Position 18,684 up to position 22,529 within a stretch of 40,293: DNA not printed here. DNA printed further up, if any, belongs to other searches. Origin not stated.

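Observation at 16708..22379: AT-rich two-gene cassette (PRTase-like protein plus HD-GHKL ATPase giant): candidate undescribed defence/conflict system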

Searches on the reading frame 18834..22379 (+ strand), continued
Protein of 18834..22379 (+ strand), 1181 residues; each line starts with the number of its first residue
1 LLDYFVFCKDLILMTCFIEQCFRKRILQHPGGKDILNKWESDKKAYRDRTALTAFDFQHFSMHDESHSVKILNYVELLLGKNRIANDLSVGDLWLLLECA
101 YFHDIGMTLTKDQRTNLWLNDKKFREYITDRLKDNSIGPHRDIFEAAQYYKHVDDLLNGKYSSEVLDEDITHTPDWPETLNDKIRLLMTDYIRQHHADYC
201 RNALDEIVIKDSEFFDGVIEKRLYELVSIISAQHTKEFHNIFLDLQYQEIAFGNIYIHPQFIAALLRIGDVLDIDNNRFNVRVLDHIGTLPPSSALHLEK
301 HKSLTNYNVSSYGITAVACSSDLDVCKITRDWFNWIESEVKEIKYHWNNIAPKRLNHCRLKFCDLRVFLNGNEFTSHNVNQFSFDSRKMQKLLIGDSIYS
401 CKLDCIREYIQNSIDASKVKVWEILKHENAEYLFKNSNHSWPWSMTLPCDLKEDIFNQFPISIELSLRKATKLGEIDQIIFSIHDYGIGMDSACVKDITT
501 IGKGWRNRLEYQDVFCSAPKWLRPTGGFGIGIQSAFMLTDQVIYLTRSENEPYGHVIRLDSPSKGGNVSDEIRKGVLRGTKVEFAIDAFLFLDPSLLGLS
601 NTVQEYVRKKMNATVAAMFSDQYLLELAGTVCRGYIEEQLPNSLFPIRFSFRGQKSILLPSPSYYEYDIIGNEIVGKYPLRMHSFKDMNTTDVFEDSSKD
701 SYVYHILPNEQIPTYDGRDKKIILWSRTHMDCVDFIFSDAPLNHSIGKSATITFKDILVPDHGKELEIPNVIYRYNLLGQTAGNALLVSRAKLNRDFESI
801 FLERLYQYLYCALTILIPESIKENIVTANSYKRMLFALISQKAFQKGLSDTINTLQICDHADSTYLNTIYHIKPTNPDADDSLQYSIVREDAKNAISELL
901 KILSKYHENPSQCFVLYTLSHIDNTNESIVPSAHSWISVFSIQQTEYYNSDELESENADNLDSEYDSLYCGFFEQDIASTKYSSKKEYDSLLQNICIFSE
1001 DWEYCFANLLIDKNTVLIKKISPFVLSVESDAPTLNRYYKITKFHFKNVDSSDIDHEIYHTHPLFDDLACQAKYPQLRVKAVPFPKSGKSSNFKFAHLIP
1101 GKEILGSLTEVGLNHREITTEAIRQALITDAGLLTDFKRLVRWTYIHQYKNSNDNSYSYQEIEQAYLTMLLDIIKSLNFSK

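Call 66: fold_search(model_id=the predicted structure, library=pdb)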
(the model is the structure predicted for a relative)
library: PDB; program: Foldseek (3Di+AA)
matches with E <= 10: 384; with E <= 0.001: 111
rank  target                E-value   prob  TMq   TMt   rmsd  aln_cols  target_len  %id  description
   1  9a6t_B                8.1e-10  1.00  0.23  0.39  11.1       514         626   14  Integrative model of DNAK-HTPG by crosslinking MS and deep learning (released 2024-09-18)
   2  5hph_A                1.6e-09  1.00  0.22  0.47  10.0       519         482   15  Structure of TRAP1 fragment (released 2016-08-10)
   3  5tvw_A                3.0e-09  1.00  0.22  0.39   9.1       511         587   15  Crystal structure of mitochondrial Hsp90 (TRAP1) with ATP in absence of Mg, hemi-hydrolyzed (released 2018-03-14)
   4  6d14_A                4.0e-09  1.00  0.22  0.41   9.8       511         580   15  Zebrafish TRAP1 bound to AMPPNP and calcium in the asymmetric closed state (released 2018-04-25)
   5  7kcl_B                4.3e-09  1.00  0.21  0.37  10.6       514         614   14  Full-length human mitochondrial Hsp90 (TRAP1) in complex with SdhB in the presence of AMP-PNP (released 2021-10-13)
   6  5hph_B                4.5e-09  1.00  0.23  0.47  10.7       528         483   14  Structure of TRAP1 fragment (released 2016-08-10)
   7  5tvu_A                5.2e-09  1.00  0.22  0.40   9.6       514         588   15  Crystal structure of mitochondrial Hsp90 (TRAP1) with ATP in absence of Mg (released 2018-03-14)
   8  4iyn_A                5.6e-09  1.00  0.22  0.40  10.0       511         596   15  Structure of mitochondrial Hsp90 (TRAP1) with ADP-ALF4- (released 2014-01-22)
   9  8eob_B                6.2e-09  1.00  0.23  0.41  10.7       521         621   14  Cryo-EM structure of human HSP90B in the closed state (released 2023-01-25)
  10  4ipe_A                7.0e-09  1.00  0.22  0.40  10.8       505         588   14  Crystal structure of mitochondrial Hsp90 (TRAP1) with AMPPNP (released 2014-01-22)
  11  7exp_A                9.6e-09  1.00  0.22  0.40  10.2       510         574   14  Crystal structure of zebrafish TRAP1 with AMPPNP and MitoQ (released 2022-01-05)
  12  5tth_A                1.0e-08  1.00  0.21  0.35  10.8       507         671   14  Heterodimeric SpyCatcher/SpyTag-fused zebrafish TRAP1 in ATP/ADP-hybrid state (released 2017-08-23)
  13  8gae_A                1.1e-08  1.00  0.22  0.38  10.5       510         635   15  Hsp90 provides platform for CRaf dephosphorylation by PP5 (released 2023-04-26)
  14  4j0b_A                1.4e-08  1.00  0.22  0.39  10.1       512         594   15  Structure of mitochondrial Hsp90 (TRAP1) with ADP-BeF3 (released 2014-01-22)
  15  4ivg                  1.6e-08  1.00  0.23  0.52   9.2       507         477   15  Crystal structure of mitochondrial Hsp90 (TRAP1) NTD-Middle domain dimer with AMPPNP (released 2014-01-22)
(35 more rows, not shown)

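Call 67: search_protein_families(library=padloc, alignment_id=A3, max_evalue=0.00001)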
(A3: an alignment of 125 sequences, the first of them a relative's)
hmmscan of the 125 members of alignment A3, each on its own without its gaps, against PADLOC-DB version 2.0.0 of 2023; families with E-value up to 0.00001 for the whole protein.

A. member 1, L001:1-995:- (331 aa): 0 families

B. families by the number of members that match (of 125 scanned): 146 families (the first 25 are shown)
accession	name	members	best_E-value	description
PDLC04134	mad2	4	1.4e-21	mads_2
PDLC04142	capH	4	5.4e-12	capH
PDLC02926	HTH_VI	4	5.2e-10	-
PDLC03954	RmrA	3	8.7e-12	-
PDLC03949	RmrA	3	1.6e-08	-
PDLC03952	RmrA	3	2.4e-08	-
PDLC03665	Control_protein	3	8.2e-08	control protein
PDLC04140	mad8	3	1.3e-07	mads_8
PDLC03947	RmrA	3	1.3e-07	-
PDLC04213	HEC-02A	2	3.5e-99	-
PDLC04214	HEC-02A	2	2.7e-60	-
PDLC04146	HEC-02B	2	2.7e-49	-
PDLC04135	mad3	2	6.1e-33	mads_3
PDLC04033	PD-T4-4_A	2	2.1e-23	-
PDLC02980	AriA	2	2.7e-22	-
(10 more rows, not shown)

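Call 68: search_protein_families(library=pfam, alignment_id=A3, max_evalue=0.00001)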
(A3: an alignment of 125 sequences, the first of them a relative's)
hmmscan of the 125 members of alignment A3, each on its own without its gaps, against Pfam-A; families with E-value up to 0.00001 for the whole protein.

A. member 1, L001:1-995:- (331 aa): 1 family
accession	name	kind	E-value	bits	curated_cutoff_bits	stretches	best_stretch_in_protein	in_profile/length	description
PF02274.22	ADI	-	3e-74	250.8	22.8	1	35-329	2-299/377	Arginine deiminase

B. families by the number of members that match (of 125 scanned): 140 families (the first 25 are shown)
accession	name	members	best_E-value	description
PF08241.18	Methyltransf_11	4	1.2e-19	Methyltransferase domain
PF13649.12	Methyltransf_25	4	2.7e-19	Methyltransferase domain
PF08242.18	Methyltransf_12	4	8.8e-16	Methyltransferase domain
PF13847.12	Methyltransf_31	4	1.9e-15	Methyltransferase domain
PF01381.28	HTH_3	4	2.9e-15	Helix-turn-helix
PF13489.12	Methyltransf_23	4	1.9e-13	Methyltransferase domain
PF00483.29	NTP_transferase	3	8.2e-79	Nucleotidyl transferase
PF01370.27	Epimerase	3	4e-69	NAD dependent epimerase/dehydratase family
PF12804.13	NTP_transf_3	3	2.9e-13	MobA-like NTP transferase domain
PF12844.13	HTH_19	3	3.5e-12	Helix-turn-helix domain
PF13560.12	HTH_31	3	1.1e-09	Helix-turn-helix domain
PF01041.23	DegT_DnrJ_EryC1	2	1.1e-126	DegT/DnrJ/EryC1/StrS aminotransferase family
PF00375.23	SDF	2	6.6e-63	Sodium:dicarboxylate symporter family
PF10050.14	DUF2284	2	2.2e-31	Predicted metal-binding protein (DUF2284)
PF09820.16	AAA-ATPase_like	2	2e-28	Predicted AAA-ATPase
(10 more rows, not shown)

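Call 69: search_protein_families(library=pfam, proteins=[L018:12450-14246:+, L021:13261-14571:+, L021:14558-15148:+, L019:15795-16340:+, L028:6497-9841:+, L029:8223-9638:+, L027:7814-9007:+, L027:6525-7802:+, L027:5146-6510:+, L026:2018-3328:+], max_evalue=0.01)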
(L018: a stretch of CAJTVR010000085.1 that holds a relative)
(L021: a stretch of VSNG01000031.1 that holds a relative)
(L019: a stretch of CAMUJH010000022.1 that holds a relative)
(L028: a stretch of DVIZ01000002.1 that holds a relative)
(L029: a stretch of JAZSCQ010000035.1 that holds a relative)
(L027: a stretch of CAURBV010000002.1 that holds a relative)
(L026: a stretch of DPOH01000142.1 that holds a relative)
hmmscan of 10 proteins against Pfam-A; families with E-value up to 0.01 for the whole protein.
L018:12450-14246:+ (598 aa): 2 families
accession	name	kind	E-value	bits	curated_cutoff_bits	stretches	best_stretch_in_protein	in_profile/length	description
PF09820.16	AAA-ATPase_like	-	9.6e-22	78.2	26.1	1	66-260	6-198/201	Predicted AAA-ATPase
PF08011.17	PDDEXK_9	-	2e-07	31.4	25.5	1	492-575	12-96/105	PD-(D/E)XK nuclease superfamily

L021:13261-14571:+ (436 aa): 5 families
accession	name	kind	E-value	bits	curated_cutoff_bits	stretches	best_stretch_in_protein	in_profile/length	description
PF13304.12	AAA_21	-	3.6e-15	57.2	27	1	31-374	1-303/304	AAA domain, putative AbiEii toxin, Type IV TA system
PF13175.12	AAA_15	-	7.7e-14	52.5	32.1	1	11-373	4-373/374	AAA ATPase domain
PF02463.25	SMC_N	-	0.00011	22.2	40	1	29-370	24-198/220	RecF/RecN/SMC N terminal domain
PF13476.12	AAA_23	-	0.0017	19.5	27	1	12-64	1-54/201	AAA domain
PF00103.25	Hormone_1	-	0.0075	16.5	22.7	0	58-150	84-173/215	Somatotropin hormone family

L021:14558-15148:+ (196 aa): 0 families

L019:15795-16340:+ (181 aa): 2 families
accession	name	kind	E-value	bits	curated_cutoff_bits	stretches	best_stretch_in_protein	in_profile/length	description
PF01035.26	DNA_binding_1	-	4.6e-32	110.1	27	1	83-167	2-81/81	6-O-methylguanine DNA methyltransferase, DNA binding domain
PF02870.21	Methyltransf_1N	-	2.6e-09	37.9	21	1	5-77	2-70/71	6-O-methylguanine DNA methyltransferase, ribonuclease-like domain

L028:6497-9841:+ (1114 aa): 3 families
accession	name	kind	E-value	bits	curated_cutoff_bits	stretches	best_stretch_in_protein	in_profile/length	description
PF24391.1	HD-CE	-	1.2e-20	74.8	27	1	766-980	4-224/263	HD-CE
PF00078.32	RVT_1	-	9.2e-09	35.7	29.6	1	177-346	55-185/205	Reverse transcriptase (RNA-dependent DNA polymerase)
PF01966.28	HD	-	0.0011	19.7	22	1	800-852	26-80/116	HD domain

L029:8223-9638:+ (471 aa): 1 family
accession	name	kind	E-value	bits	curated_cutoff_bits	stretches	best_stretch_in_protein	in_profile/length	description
PF20234.3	DUF6591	-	1.4e-40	139.9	27.1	2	135-248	3-116/228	Family of unknown function (DUF6591)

L027:7814-9007:+ (397 aa): 3 families
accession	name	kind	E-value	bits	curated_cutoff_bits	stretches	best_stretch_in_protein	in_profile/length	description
PF00266.25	Aminotran_5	-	3.1e-55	188.1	21.5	1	4-383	1-371/371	Aminotransferase class-V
PF00155.27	Aminotran_1_2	-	8.4e-09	35.5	19.7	1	47-182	44-194/361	Aminotransferase class I and II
PF01053.26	Cys_Met_Meta_PP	-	2.5e-08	33.3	27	1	83-202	87-201/381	Cys/Met metabolism PLP-dependent enzyme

L027:6525-7802:+ (425 aa): 1 family
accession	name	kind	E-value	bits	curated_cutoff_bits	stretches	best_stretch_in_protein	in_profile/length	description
PF00266.25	Aminotran_5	-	4.9e-26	92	21.5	1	63-415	33-371/371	Aminotransferase class-V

L027:5146-6510:+ (454 aa): 3 families
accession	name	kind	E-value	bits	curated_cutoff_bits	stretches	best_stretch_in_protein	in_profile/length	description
PF13520.12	AA_permease_2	-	9.6e-63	213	27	1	16-422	3-412/427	Amino acid permease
PF00324.27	AA_permease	-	8.9e-31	107.5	24.6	1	22-446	5-467/470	Amino acid permease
PF13906.12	AA_permease_C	-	0.0016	18.9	27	1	391-438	1-45/51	C-terminus of AA_permease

L026:2018-3328:+ (436 aa): 7 families
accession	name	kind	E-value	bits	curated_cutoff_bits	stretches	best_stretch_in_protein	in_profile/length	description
PF03796.21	DnaB_C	-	1.8e-84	283.5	27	1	181-433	1-254/255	DnaB-like helicase C terminal domain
PF00772.26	DnaB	-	3.3e-20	72.5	23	1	10-109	2-103/103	DnaB-like helicase N terminal domain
PF13481.12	AAA_25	-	4.5e-09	36.6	27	1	189-358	22-191/195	AAA domain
PF06745.19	ATPase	-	1.9e-07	31.2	26.6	1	183-372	2-177/231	KaiC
PF07088.17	GvpD_P-loop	-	0.0011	19.4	24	0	199-355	10-154/189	GvpD gas vesicle protein, P-loop domain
PF20307.4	divDNAB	-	0.0014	17.8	26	1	126-220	4-98/356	Divergent DnaB-like ATPase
PF13479.12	AAA_24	-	0.0086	16.4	27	0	204-318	7-73/195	AAA domain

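Call 75: search_dna_similar(query=window:18873-22379:+, collection=plasmids, mode=protein, max_rows=15)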
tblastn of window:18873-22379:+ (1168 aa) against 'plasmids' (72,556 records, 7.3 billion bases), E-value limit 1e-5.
Records with a match: 7; places in all: 7; records where one place covers at least 80% of the query: 0.
Best place of each record, by identity: <60% 7.
By first word of the organism name: [Eubacterium] 1; Lachnospira 1; Hymenobacter 1; Pantoea 1; Bacillus 1; Aliarcobacter 1; Lysinibacillus 1.
By predicted mobility (MOB-suite, as given by PLSDB): non-mobilizable 7.
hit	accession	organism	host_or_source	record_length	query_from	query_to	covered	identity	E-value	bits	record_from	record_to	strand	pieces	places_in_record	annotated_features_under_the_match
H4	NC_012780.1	[Eubacterium] eligens ATCC 27750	-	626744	21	642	53%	29.2%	1e-60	236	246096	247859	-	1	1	ATP-binding protein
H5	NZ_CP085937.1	Lachnospira eligens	-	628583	21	642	53%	29.2%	1e-60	236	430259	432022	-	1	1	ATP-binding protein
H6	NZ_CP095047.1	Hymenobacter cellulosilyticus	single cell,air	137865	14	555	46%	31.6%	2e-64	249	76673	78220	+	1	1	ATP-binding protein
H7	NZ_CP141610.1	Pantoea agglomerans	cell culture,hydroalcoholic extract of ...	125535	22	576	48%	27.0%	1e-42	179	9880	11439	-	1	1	hypothetical protein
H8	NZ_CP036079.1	Bacillus mycoides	cell culture,soil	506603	44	534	42%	23.2%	6e-13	82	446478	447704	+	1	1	ATP-binding protein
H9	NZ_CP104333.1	Aliarcobacter butzleri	poultry meat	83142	41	484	38%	20.2%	7e-8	65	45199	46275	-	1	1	hypothetical protein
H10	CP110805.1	Lysinibacillus sp. MHQ-1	pure culture,river water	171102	173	403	20%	25.5%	6e-6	59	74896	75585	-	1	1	hypothetical protein (x2)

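Call 76: get_annotated_region(hit=H4, flank=7000)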
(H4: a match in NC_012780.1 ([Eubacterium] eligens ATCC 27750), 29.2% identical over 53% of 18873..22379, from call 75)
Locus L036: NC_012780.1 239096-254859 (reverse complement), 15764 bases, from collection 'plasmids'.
description: [Eubacterium] eligens ATCC 27750 plasmid unnamed, complete sequence
organism: [Eubacterium] eligens ATCC 27750 (NCBI taxid 515620)
taxonomy: Bacteria; Bacillota; Clostridia; Lachnospirales; Lachnospiraceae; Lachnospira; Lachnospira eligens; [Eubacterium] eligens ATCC 27750
host: -; source: -; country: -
typing (MOB-suite, as given by PLSDB): non-mobilizable; replicon rep_cluster_238
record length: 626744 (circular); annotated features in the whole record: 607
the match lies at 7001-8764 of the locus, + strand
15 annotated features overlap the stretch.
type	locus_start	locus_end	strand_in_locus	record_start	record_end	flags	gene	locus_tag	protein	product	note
CDS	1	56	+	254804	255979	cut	-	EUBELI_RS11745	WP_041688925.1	hypothetical protein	-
CDS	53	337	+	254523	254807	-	-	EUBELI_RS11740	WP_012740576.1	DUF4325 domain-containing protein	-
CDS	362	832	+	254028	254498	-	-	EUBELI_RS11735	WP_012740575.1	hypothetical protein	-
CDS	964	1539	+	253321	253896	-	-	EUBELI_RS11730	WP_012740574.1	hypothetical protein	-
CDS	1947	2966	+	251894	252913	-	-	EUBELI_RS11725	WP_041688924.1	Abi family protein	-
CDS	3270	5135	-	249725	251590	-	-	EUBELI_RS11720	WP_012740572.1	DUF4012 domain-containing protein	-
CDS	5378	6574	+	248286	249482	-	-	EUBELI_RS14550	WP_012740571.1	hypothetical protein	-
CDS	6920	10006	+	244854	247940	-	-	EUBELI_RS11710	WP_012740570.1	ATP-binding protein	-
CDS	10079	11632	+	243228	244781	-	-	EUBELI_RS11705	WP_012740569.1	ABC-F family ATP-binding cassette domain-containing protein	-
CDS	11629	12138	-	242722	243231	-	-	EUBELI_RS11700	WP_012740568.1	GntR family transcriptional regulator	-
CDS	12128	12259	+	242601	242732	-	-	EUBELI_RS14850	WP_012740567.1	hypothetical protein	-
CDS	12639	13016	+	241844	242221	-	-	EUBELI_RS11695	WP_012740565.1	hypothetical protein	-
CDS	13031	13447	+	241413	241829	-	-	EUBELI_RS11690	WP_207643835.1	hypothetical protein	-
CDS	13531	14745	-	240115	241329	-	-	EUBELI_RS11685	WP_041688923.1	GNAT family N-acetyltransferase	-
CDS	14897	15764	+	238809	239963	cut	-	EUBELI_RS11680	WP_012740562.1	amino acid permease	-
